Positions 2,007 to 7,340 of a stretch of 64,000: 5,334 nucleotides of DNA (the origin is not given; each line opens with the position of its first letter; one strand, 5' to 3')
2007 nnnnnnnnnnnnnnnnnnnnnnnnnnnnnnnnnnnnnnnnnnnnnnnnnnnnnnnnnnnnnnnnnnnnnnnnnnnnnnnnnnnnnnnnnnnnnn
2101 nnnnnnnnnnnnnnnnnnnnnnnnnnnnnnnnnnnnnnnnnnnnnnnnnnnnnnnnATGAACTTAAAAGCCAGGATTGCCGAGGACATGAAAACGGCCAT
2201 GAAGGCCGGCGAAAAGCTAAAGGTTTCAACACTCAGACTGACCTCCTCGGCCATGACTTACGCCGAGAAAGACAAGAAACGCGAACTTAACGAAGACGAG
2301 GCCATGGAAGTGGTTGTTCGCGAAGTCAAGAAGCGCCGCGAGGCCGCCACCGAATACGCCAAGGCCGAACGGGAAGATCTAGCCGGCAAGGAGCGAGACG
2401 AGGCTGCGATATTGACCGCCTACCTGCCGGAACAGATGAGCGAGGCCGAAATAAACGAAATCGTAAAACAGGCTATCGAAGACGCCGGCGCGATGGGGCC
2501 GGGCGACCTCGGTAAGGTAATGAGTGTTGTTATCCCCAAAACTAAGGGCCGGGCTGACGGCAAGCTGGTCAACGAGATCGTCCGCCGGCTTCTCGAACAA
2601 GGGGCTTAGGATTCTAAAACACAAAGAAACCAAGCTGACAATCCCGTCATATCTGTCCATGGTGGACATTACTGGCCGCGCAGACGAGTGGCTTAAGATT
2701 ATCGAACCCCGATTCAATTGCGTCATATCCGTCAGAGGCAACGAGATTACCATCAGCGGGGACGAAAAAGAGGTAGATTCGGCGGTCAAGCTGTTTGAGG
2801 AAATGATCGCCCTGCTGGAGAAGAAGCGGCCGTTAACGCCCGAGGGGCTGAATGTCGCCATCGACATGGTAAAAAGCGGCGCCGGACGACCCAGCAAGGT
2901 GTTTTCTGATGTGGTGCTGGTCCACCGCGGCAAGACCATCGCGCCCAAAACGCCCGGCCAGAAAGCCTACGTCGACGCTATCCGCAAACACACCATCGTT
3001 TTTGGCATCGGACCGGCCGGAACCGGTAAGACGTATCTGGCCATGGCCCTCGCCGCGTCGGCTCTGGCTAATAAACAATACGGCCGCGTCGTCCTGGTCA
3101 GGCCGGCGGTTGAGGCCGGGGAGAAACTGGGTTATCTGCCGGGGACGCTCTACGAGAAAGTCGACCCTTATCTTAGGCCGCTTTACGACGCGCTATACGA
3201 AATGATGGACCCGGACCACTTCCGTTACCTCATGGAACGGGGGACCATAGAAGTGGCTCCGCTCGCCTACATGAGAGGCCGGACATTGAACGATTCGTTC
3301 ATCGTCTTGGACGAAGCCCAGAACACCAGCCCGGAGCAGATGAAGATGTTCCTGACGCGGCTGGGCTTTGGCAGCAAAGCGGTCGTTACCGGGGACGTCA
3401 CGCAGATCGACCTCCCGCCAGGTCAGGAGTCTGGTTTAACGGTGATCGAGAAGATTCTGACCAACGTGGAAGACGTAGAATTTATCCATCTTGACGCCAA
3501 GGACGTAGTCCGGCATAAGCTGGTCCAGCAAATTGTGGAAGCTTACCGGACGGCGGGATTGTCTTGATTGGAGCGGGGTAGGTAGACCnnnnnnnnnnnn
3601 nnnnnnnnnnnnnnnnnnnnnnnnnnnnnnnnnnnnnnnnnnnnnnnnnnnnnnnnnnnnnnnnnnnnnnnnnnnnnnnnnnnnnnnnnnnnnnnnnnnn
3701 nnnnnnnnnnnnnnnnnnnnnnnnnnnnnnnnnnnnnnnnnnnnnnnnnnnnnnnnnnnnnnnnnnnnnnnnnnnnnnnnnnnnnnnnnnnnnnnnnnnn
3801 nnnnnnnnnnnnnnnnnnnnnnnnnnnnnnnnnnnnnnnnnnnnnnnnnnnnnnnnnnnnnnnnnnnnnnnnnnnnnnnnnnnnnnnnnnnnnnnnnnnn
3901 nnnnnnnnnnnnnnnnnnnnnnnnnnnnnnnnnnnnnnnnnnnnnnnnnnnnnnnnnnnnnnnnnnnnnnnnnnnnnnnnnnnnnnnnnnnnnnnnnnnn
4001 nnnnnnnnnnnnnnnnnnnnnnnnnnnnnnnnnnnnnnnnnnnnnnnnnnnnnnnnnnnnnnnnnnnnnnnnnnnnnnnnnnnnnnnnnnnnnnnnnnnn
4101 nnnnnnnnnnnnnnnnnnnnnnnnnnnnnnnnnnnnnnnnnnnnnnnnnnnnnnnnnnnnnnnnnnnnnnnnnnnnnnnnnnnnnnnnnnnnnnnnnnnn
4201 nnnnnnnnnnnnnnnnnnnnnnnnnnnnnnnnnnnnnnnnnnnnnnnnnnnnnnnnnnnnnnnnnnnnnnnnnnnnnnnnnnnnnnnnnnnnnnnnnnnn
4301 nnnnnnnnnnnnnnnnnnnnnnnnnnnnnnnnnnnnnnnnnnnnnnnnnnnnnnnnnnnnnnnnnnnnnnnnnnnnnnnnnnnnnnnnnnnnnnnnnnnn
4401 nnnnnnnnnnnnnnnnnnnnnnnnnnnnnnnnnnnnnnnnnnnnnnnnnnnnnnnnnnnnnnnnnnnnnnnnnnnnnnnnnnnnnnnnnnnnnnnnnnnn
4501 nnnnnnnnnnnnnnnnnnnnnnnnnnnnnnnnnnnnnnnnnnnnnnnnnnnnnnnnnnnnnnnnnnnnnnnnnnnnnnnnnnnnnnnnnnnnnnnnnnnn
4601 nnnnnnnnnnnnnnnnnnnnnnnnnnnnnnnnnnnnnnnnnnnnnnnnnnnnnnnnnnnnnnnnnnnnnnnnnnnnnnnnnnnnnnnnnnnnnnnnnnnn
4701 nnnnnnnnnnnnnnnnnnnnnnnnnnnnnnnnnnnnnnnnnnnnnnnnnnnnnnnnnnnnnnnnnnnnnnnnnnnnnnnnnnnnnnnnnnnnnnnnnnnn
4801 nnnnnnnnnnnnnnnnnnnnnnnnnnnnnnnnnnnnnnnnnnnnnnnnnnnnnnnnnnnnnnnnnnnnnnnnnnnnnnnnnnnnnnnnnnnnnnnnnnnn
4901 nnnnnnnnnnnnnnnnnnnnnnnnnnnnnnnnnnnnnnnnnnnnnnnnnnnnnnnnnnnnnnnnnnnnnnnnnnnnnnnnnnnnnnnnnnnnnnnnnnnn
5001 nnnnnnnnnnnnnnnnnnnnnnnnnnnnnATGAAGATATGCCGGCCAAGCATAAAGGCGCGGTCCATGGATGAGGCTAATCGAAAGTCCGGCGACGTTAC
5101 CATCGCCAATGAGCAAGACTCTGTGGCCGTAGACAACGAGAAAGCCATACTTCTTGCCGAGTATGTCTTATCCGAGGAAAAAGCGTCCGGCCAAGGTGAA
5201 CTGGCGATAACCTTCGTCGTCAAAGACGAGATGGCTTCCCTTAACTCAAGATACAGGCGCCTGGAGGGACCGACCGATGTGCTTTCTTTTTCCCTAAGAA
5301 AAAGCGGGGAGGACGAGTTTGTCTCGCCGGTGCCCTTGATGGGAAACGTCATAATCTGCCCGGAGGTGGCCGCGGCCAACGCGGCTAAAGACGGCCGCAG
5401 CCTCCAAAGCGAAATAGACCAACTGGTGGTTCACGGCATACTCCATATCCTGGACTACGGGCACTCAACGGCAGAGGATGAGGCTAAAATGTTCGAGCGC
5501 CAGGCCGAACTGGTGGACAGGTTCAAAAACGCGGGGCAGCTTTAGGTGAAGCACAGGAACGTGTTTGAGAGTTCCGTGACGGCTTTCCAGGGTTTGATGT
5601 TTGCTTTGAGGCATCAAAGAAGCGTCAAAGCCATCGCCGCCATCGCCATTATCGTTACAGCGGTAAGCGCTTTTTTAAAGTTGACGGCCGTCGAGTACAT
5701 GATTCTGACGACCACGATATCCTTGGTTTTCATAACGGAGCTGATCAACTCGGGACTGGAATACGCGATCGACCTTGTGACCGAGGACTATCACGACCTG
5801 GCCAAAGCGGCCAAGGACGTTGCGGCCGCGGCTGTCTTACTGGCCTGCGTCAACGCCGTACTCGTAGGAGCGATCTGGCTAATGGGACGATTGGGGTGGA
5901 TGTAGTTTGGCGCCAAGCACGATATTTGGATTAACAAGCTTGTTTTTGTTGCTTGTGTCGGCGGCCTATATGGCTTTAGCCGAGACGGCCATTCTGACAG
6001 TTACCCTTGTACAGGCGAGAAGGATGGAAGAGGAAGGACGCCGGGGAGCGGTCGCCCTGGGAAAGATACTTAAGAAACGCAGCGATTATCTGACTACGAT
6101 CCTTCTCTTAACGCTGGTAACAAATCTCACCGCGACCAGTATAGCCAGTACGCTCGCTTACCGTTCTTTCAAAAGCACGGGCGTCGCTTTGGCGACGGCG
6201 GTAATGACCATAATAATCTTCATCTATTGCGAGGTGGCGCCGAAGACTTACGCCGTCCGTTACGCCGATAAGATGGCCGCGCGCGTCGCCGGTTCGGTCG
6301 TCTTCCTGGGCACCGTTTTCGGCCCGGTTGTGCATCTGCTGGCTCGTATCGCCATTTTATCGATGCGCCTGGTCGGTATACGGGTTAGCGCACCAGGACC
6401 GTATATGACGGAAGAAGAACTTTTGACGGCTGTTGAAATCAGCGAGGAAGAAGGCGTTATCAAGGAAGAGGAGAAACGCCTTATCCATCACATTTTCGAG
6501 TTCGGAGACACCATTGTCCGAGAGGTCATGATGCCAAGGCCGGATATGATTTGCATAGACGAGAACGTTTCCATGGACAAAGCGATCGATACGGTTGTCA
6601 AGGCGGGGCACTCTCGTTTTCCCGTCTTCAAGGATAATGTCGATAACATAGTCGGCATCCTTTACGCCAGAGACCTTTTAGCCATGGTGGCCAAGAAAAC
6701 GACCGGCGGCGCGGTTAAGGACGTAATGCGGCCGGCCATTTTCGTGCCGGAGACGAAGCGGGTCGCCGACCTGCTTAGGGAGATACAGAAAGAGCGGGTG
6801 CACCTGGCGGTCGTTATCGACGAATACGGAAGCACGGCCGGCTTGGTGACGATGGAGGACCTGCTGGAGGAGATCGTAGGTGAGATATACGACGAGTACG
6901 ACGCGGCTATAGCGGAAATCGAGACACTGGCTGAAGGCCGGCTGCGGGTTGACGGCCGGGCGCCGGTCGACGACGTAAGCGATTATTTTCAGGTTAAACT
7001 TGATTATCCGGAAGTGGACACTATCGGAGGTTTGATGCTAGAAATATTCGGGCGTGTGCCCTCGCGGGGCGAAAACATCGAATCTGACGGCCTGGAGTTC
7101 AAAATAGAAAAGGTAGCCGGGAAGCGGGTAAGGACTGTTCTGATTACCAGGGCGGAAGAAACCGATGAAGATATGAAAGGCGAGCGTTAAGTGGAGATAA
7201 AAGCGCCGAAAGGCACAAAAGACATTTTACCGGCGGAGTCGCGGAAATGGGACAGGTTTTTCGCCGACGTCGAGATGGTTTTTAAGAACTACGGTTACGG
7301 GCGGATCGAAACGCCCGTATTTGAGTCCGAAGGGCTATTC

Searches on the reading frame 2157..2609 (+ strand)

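Call 24: search_protein_families(library=pfam, proteins=[window:2157-2609:+], max_evalue=0.00001)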
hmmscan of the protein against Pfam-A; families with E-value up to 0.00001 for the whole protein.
window:2157-2609:+ (150 aa): 1 family
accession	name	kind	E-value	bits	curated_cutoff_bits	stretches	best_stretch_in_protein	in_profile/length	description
PF09424.15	YqeY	-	1.8e-48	164.7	27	1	4-146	1-143/143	Yqey-like protein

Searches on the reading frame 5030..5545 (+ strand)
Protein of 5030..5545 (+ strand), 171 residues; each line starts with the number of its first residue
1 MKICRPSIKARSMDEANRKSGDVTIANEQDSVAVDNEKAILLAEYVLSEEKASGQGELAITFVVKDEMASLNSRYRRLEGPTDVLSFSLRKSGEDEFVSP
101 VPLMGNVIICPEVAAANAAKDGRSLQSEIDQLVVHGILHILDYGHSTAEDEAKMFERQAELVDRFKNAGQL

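Call 24: search_protein_families(library=pfam, proteins=[window:5030-5545:+], max_evalue=0.00001)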
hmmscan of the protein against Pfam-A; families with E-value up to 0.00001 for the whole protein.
window:5030-5545:+ (171 aa): 1 family
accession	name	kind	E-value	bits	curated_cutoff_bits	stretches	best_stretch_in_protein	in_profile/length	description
PF02130.23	YbeY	-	1.8e-31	109.1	25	1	38-164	9-128/129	Endoribonuclease YbeY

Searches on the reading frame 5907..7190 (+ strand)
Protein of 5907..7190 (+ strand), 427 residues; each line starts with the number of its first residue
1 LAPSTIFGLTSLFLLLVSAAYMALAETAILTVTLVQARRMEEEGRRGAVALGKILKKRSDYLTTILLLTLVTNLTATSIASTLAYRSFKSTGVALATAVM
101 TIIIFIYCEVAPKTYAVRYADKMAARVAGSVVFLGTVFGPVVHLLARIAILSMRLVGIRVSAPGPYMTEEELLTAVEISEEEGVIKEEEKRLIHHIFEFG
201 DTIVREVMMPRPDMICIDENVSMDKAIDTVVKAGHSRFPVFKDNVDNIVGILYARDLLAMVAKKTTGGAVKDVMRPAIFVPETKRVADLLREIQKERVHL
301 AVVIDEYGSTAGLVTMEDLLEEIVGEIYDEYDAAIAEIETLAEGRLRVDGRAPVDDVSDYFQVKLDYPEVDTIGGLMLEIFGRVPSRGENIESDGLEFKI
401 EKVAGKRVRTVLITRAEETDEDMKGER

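Call 24: search_protein_families(library=pfam, proteins=[window:5907-7190:+], max_evalue=0.00001)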
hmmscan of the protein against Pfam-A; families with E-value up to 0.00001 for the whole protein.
window:5907-7190:+ (427 aa): 3 families
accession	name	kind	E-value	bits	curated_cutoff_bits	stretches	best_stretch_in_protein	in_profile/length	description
PF01595.25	CNNM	-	7.1e-40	137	28.4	1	12-189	3-181/181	Cyclin M transmembrane N-terminal domain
PF03471.22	CorC_HlyC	-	4.1e-21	75.2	27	1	341-415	3-79/81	Transporter associated domain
PF00571.33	CBS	-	6.7e-19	68.4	24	2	270-324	1-56/57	CBS domain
